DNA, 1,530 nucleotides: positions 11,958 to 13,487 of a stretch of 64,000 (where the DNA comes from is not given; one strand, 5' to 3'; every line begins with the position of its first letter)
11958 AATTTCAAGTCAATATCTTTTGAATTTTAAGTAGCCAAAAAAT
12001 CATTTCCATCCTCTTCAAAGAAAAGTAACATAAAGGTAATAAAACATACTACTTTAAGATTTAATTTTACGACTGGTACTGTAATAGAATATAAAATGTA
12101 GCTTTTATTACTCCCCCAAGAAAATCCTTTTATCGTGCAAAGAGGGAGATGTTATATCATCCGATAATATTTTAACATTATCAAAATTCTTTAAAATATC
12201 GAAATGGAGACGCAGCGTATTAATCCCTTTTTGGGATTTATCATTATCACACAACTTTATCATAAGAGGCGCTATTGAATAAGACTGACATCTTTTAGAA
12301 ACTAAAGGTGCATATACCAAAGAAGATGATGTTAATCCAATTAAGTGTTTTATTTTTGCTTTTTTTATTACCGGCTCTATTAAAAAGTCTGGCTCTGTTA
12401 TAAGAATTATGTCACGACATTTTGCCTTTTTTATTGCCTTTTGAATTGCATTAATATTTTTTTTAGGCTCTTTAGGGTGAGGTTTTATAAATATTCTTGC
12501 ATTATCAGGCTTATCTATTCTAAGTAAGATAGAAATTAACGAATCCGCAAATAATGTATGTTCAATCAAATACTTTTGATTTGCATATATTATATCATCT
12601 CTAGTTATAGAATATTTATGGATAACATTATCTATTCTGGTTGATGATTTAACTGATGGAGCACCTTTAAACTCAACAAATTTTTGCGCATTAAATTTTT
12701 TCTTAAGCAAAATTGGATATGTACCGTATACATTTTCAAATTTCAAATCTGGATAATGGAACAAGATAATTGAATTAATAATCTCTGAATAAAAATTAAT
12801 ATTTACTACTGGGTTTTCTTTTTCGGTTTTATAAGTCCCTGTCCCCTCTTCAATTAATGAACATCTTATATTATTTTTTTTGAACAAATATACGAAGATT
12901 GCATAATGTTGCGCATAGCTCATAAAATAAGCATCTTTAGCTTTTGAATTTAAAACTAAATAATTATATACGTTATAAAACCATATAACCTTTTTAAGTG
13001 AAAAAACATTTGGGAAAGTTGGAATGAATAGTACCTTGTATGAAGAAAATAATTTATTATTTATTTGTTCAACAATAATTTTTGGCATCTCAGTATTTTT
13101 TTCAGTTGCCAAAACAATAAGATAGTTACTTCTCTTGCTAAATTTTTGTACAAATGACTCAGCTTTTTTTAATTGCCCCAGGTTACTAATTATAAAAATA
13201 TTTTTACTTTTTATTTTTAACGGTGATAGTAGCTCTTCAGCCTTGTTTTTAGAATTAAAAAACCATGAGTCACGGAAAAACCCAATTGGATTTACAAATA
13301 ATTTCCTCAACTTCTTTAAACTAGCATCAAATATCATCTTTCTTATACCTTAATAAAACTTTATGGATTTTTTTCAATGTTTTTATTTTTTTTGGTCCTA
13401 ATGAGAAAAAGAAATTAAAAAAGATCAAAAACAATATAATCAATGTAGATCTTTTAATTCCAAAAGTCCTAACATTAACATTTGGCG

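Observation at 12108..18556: Strongly AT-rich polysialic acid (K1-type) capsule region 2 embedded in GC-balanced kps regions 1 and 3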

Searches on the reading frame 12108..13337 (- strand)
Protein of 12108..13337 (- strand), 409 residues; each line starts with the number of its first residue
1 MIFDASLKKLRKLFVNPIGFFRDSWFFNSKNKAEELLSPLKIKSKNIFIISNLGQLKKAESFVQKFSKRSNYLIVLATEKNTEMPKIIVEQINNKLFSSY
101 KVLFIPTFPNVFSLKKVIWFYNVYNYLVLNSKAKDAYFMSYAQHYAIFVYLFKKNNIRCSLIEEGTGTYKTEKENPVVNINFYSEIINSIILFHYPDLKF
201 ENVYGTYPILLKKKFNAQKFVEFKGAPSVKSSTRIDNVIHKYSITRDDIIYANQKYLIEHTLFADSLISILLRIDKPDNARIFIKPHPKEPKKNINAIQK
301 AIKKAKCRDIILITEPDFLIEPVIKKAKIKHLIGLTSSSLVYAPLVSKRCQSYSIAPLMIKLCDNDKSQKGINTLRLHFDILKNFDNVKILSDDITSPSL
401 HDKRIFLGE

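Call 6: search_protein_families(library=pfam, proteins=[window:12108-13337:-])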
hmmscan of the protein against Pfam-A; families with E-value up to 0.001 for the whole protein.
window:12108-13337:- (409 aa): 1 family
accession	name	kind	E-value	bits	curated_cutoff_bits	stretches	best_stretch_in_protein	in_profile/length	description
PF07388.17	A-2_8-polyST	-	2.7e-44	152.4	23.3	1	46-352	1-312/316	Alpha-2,8-polysialyltransferase (POLYST)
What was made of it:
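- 12108..13337 (-): neuS, the alpha-2,8 polysialyltransferase (409 aa), K1 allele with Asn52. Glu164, His287 and Ser337/Ser338 align with the Mannheimia haemolytica polysialyltransferase (MhPST) residues Glu153, His291 and Ser339/Thr340. Pfam PF07388, E 2.7e-44 (call 6).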

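Call 18: search_solved_structures(query=window:12108-13337:-, show_alignments=1)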
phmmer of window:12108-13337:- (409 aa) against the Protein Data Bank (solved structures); distinct sequences matched with E-value up to 0.001: 2.
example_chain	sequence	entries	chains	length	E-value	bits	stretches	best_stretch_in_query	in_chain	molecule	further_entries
5wcn_M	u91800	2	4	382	1.6e-38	136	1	43-393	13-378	SiaD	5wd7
5wc6_M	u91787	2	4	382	1.6e-38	136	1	43-393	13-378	SiaD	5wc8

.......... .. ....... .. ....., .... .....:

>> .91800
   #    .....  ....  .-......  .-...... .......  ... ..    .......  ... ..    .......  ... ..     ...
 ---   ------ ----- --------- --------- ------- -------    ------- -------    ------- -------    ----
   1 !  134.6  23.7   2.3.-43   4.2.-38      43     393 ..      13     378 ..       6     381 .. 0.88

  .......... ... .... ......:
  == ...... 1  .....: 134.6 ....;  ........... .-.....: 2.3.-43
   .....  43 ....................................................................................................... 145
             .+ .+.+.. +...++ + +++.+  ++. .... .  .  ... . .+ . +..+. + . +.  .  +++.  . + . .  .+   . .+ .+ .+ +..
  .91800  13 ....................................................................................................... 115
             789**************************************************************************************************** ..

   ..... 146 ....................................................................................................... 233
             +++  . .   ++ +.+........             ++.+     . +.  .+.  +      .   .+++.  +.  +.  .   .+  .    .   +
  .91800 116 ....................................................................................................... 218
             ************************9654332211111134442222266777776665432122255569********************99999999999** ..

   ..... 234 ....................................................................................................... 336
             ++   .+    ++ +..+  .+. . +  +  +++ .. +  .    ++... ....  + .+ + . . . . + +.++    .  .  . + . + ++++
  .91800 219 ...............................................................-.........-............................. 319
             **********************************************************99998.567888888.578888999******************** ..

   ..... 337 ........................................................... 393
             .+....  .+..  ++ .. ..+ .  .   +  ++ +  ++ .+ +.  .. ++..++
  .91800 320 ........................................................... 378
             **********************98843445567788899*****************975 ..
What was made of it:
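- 12108..13337 (-): PDB 5WCN/5WC6, E 1.6e-38 (call 18).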

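Call 33: find_homologous_proteins(query=window:12108-13337:-, max_evalue=1e-10)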
Query window:12108-13337:- (409 aa): 13 proteins with E <= 1e-10 among 5115 candidates.
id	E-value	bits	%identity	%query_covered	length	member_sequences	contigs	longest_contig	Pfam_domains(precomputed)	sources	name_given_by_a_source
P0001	4.3e-217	739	82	100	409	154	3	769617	PF07388.18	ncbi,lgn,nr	ncbi:poly-alpha-2,8 sialosyl sialyltransferase [Escherichia coli]|nr:poly-alpha-2,8 sialosyl sialylt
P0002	1.7e-152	526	64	94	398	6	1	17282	PF07388.18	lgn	-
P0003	4.2e-152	525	63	94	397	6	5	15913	PF07388.18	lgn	-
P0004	1.5e-146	507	60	94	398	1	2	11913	PF07388.18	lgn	-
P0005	1.6e-145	503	60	97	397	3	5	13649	PF07388.18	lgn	-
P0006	2.3e-143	496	60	94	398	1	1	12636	PF07388.18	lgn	-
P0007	4.0e-140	485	58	94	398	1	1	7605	PF07388.18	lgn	-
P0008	2.0e-55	207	35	86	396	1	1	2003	PF07388.18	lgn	-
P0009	1.2e-46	178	31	85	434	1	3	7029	PF07388.18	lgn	-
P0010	1.6e-46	177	31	85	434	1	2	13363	PF07388.18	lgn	-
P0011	2.3e-38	150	27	87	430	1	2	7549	PF07388.18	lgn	-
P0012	1.1e-33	135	28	85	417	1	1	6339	PF07388.18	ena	-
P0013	2.2e-17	81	24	84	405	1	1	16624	PF07388.18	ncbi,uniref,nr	ncbi:alpha-2,8-polysialyltransferase family protein [Microbulbifer sp. OS29]|uniref:Alpha-2,8-polysi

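Call 34: find_encoding_contigs(protein=P0002, flank=10000, max_places=3)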
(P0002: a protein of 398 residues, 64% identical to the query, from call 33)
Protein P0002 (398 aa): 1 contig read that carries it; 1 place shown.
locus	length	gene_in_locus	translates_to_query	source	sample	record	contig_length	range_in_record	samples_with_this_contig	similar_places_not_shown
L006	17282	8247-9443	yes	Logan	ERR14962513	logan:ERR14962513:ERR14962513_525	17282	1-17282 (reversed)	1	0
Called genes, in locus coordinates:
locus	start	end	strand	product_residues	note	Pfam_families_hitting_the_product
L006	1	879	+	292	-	?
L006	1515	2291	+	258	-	PF01061:ABC2_membrane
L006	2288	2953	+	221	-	PF00005:ABC_tran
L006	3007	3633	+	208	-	PF17836:PglD_N, PF22674:C2185-like_N (faint), PF25087:GMPPB_C (weak), PF00132:Hexapep (weak)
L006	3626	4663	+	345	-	PF03102:NeuB, PF08666:SAF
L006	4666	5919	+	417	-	PF02348:CTP_transf_3, PF13472:Lipase_GDSL_2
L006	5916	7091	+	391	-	PF02350:Epimerase_2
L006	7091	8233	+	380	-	PF20471:DUF6716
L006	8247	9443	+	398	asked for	PF07388:A-2_8-polyST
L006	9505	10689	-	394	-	PF05159:Capsule_synth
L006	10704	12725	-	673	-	PF05159:Capsule_synth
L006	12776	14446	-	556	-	PF02563:Poly_export, PF10531:SLBB (faint), PF22461:SLBB_2 (faint)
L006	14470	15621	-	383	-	-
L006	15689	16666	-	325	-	PF01380:SIS, PF00571:CBS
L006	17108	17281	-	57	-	?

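Call 35: find_encoding_contigs(protein=P0005, flank=10000, max_places=3)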
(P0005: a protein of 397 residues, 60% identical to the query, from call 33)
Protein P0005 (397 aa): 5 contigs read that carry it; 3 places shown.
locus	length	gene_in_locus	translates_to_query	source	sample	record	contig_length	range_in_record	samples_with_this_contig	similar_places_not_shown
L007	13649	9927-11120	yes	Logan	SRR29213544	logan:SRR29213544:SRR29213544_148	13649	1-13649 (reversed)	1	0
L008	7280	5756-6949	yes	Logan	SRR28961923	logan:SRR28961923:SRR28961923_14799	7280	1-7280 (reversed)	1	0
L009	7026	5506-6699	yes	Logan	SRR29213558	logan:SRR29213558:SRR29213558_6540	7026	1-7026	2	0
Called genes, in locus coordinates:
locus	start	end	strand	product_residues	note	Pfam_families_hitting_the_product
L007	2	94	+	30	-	?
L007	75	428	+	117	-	PF01527:HTH_Tnp_1 (weak)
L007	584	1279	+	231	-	PF13565:HTH_32, PF00665:rve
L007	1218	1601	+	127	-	PF13683:rve_3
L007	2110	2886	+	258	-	PF01061:ABC2_membrane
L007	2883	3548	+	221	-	PF00005:ABC_tran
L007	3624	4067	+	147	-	PF13384:HTH_23 (faint), PF13551:HTH_29 (weak), PF13592:HTH_33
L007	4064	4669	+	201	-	PF13358:DDE_3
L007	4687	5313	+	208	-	PF17836:PglD_N, PF22674:C2185-like_N (faint), PF25087:GMPPB_C, PF00132:Hexapep (weak)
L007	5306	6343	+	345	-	PF03102:NeuB, PF08666:SAF (weak)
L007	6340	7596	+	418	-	PF02348:CTP_transf_3, PF13472:Lipase_GDSL_2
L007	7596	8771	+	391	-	PF02350:Epimerase_2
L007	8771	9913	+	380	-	PF20471:DUF6716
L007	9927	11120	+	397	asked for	PF07388:A-2_8-polyST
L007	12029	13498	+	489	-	PF13655:RVT_N, PF00078:RVT_1, PF08388:GIIM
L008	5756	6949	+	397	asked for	PF07388:A-2_8-polyST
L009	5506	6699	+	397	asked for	PF07388:A-2_8-polyST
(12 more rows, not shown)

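Call 38: find_related_loci(query=A1, collection=genome_contigs, flank=10000)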
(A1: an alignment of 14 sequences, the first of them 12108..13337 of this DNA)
Query A1 (409 aa) in genome_contigs; peptide patterns used: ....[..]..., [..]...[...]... (x = any residue, [..] = any of these).
129 stretches matched a pattern; 11 encode a relative of the query (tblastn E <= 1e-3); 11 distinct loci.
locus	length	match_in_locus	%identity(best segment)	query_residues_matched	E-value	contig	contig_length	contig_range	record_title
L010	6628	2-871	100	120-409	0e+0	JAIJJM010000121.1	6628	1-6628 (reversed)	MAG: Collinsella sp. isolate Map_57_008 contig_100_1861, whole genome shotgun sequence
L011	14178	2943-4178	32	5-400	2e-65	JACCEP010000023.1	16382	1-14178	Alcaligenaceae bacterium strain CGII-56 NODE_23_length_16382_cov_55.987204, whole genome shotgun sequence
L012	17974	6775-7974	33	6-393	1e-53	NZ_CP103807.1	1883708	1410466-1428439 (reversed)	Actinobacillus genomosp. 2 strain CCUG15571 chromosome, complete genome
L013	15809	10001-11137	33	43-409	1e-53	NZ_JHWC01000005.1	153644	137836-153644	Helicobacter rodentium ATCC 700285 BS85DRAFT_scaffold00005.5_C, whole genome shotgun sequence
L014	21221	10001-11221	31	7-392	4e-51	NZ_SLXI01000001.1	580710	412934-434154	Bisgaardia hudsonensis strain DSM 28231 Ga0310497_101, whole genome shotgun sequence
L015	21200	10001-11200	28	31-406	4e-50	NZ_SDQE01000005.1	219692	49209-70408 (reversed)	Allopusillimonas ginsengisoli strain KCTC 22046 NODE_5_length_219692_cov_39.107068, whole genome shotgun sequence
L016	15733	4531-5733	31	7-395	1e-49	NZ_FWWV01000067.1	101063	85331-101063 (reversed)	Pasteurella testudinis DSM 23072, whole genome shotgun sequence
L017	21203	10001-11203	31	5-391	4e-58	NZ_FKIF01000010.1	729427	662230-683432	Bordetella ansorpii strain H050680373, whole genome shotgun sequence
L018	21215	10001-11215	38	43-389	2e-32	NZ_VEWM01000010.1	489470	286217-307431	Psychrobacter sp. I-STPA6b Contigs1_1_len:489470, whole genome shotgun sequence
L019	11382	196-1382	29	7-393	9e-32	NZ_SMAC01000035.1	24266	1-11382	Mannheimia haemolytica strain DSM 10531 Ga0244661_135, whole genome shotgun sequence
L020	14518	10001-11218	24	44-391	7e-18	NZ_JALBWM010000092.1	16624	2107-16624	Microbulbifer okhotskensis strain OS29 NODE_92_length_16624_cov_53.132175, whole genome shotgun sequence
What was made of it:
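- No low-GC donor species was found; the nearest NeuS in species-representative genomes is 38% identical or less (call 38).
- Tried and rejected: It also returned one 'Collinsella' MAG contig that is really E. coli K1 DNA (call 38).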

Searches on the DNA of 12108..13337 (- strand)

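Call 11: search_dna_similar(query=window:12108-13337:-, collection=ecoli_genomes, mode=distant, max_rows=40, rows=spread)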
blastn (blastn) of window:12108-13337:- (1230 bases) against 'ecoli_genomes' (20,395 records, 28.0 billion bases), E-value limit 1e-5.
Records with a match: 328; places in all: 328; records where one place covers at least 80% of the query: 328.
Genomes with a match: 328 of 5426; with a place that covers at least 80% of the query: 328. Places per genome that has any: lowest 1, median 1, highest 1. On chromosomes: 328 places; on plasmids: 0.
Best place of each record, by identity: >=99% 310; 95-99% 3; 90-95% 1; 80-90% 14.
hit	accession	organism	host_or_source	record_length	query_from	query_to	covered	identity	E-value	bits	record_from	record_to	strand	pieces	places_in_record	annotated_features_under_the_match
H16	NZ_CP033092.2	Escherichia coli DSM 30083 = JCM 1649 = ATCC 11775 strain ...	-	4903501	1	1230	100%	100.0%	0e+0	2219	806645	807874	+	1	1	alpha-2,8-polysialyltransferase family protein | DUF6716 putative glycosyltransferase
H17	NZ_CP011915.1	Escherichia coli strain PSUO2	Gallus gallus domesticus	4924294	1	1230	100%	100.0%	0e+0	2219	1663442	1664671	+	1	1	alpha-2,8-polysialyltransferase family protein | DUF6716 putative glycosyltransferase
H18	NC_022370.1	Escherichia coli PMV-1 strain PMV-1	-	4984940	1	1230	100%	100.0%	0e+0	2219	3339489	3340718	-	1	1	alpha-2,8-polysialyltransferase family protein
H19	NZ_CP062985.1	Escherichia coli UTI89 strain UTI89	Homo sapiens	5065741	1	1230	100%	100.0%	0e+0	2219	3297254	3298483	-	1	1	alpha-2,8-polysialyltransferase family protein | DUF6716 putative glycosyltransferase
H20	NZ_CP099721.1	Escherichia coli strain EC21GDE043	feces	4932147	1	1230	100%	100.0%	0e+0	2219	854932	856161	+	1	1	alpha-2,8-polysialyltransferase family protein | DUF6716 putative glycosyltransferase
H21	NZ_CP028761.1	Escherichia coli strain A13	Sheep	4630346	1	1230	100%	100.0%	0e+0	2219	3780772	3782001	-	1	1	alpha-2,8-polysialyltransferase family protein | DUF6716 putative glycosyltransferase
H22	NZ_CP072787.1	Escherichia coli strain NC101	Murine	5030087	1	1230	100%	100.0%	0e+0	2219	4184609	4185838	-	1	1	alpha-2,8-polysialyltransferase family protein | DUF6716 putative glycosyltransferase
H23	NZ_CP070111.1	Escherichia coli strain FDAARGOS_1301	Homo sapiens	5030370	1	1230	100%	100.0%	0e+0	2219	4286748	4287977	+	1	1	alpha-2,8-polysialyltransferase family protein | DUF6716 putative glycosyltransferase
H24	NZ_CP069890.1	Escherichia coli strain FDAARGOS_1295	Homo sapiens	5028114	1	1230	100%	100.0%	0e+0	2219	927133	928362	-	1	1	alpha-2,8-polysialyltransferase family protein | DUF6716 putative glycosyltransferase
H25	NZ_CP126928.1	Escherichia coli O2:K1:H4 strain APEC E12053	Gallus gallus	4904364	1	1230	100%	100.0%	0e+0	2219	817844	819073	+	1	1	alpha-2,8-polysialyltransferase family protein | DUF6716 putative glycosyltransferase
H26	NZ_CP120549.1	Escherichia coli strain B1172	Homo sapiens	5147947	1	1230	100%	100.0%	0e+0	2219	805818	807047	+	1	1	alpha-2,8-polysialyltransferase family protein | DUF6716 putative glycosyltransferase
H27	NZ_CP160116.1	Escherichia coli strain 729_xx_1_3_yolk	Poultry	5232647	1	1230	100%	100.0%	0e+0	2219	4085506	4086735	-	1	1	alpha-2,8-polysialyltransferase family protein | DUF6716 putative glycosyltransferase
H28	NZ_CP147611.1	Escherichia coli strain GN06758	Homo sapiens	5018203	1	1230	100%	100.0%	0e+0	2219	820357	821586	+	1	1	alpha-2,8-polysialyltransferase family protein | DUF6716 putative glycosyltransferase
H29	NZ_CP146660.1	Escherichia coli strain MS 57-2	Homo sapiens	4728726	1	1230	100%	100.0%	0e+0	2219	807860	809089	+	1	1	alpha-2,8-polysialyltransferase family protein | DUF6716 putative glycosyltransferase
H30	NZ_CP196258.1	Escherichia coli strain AH19K002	Homo sapiens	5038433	1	1230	100%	100.0%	0e+0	2219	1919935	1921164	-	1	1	alpha-2,8-polysialyltransferase family protein | DUF6716 putative glycosyltransferase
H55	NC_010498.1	Escherichia coli SMS-3-5 strain SMS-3-5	-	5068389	1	1230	100%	86.3%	0e+0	1457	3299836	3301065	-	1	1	alpha-2,8-polysialyltransferase family protein | DUF6716 putative glycosyltransferase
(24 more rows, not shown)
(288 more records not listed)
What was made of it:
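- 12108..13337 (-): 310 genomes are at least 99% identical and 14 are 80-90% identical (call 11).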

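Call 14: get_annotated_region(hit=H55, flank=9000)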
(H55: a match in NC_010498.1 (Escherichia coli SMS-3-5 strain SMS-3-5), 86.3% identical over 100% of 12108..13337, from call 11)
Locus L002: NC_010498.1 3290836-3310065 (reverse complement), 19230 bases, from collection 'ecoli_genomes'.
description: Escherichia coli SMS-3-5, complete sequence
organism: Escherichia coli SMS-3-5 strain SMS-3-5 (NCBI taxid 439855)
replicon: chromosome; assembly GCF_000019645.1
host: -; source: -; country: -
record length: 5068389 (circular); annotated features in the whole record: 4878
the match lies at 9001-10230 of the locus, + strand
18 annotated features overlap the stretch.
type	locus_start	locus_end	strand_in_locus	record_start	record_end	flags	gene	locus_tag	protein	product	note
CDS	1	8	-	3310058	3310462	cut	tnpA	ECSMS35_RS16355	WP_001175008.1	IS200/IS605 family transposase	-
CDS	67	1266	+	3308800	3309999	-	-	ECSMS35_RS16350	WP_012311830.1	RNA-guided endonuclease InsQ/TnpB family protein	-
CDS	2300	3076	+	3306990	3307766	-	-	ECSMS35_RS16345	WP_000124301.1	ABC transporter permease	-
CDS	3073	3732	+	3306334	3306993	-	-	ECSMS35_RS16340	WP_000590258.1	ABC transporter ATP-binding protein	-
CDS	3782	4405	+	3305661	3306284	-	-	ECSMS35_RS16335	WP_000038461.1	acetyltransferase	-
CDS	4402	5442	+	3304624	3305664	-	neuB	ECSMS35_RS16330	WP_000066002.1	N-acetylneuraminate synthase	-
CDS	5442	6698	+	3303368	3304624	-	-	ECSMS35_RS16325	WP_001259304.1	cytidylyltransferase domain-containing protein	-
CDS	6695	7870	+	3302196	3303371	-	neuC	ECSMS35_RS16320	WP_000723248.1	UDP-N-acetylglucosamine 2-epimerase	-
CDS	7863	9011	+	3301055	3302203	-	-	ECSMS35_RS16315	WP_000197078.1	DUF6716 putative glycosyltransferase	-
CDS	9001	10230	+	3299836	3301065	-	-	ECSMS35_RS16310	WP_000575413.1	alpha-2,8-polysialyltransferase family protein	-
CDS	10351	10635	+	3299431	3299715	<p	-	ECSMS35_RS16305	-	transposase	incomplete; partial in the middle of a contig; missing C-terminus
CDS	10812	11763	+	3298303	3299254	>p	-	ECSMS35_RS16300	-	IS3 family transposase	frameshifted; incomplete; partial in the middle of a contig; missing N-terminus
CDS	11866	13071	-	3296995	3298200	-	-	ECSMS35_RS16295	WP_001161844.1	capsule biosynthesis protein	-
CDS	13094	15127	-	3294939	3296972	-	-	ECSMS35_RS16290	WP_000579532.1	capsular polysaccharide biosynthesis protein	-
CDS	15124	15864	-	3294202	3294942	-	kdsB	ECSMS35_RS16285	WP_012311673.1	3-deoxy-manno-octulosonate cytidylyltransferase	-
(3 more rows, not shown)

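Call 39: search_dna_similar(query=L006:1-1000:+, collection=ecoli_genomes, mode=distant, max_rows=5)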
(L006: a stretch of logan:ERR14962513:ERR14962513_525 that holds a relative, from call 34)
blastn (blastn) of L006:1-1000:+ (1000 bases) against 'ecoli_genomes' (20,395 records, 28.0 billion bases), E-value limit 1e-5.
No match.
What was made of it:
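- Tried and rejected: The flank of contig L006 against E. coli genomes gave no match (call 39).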
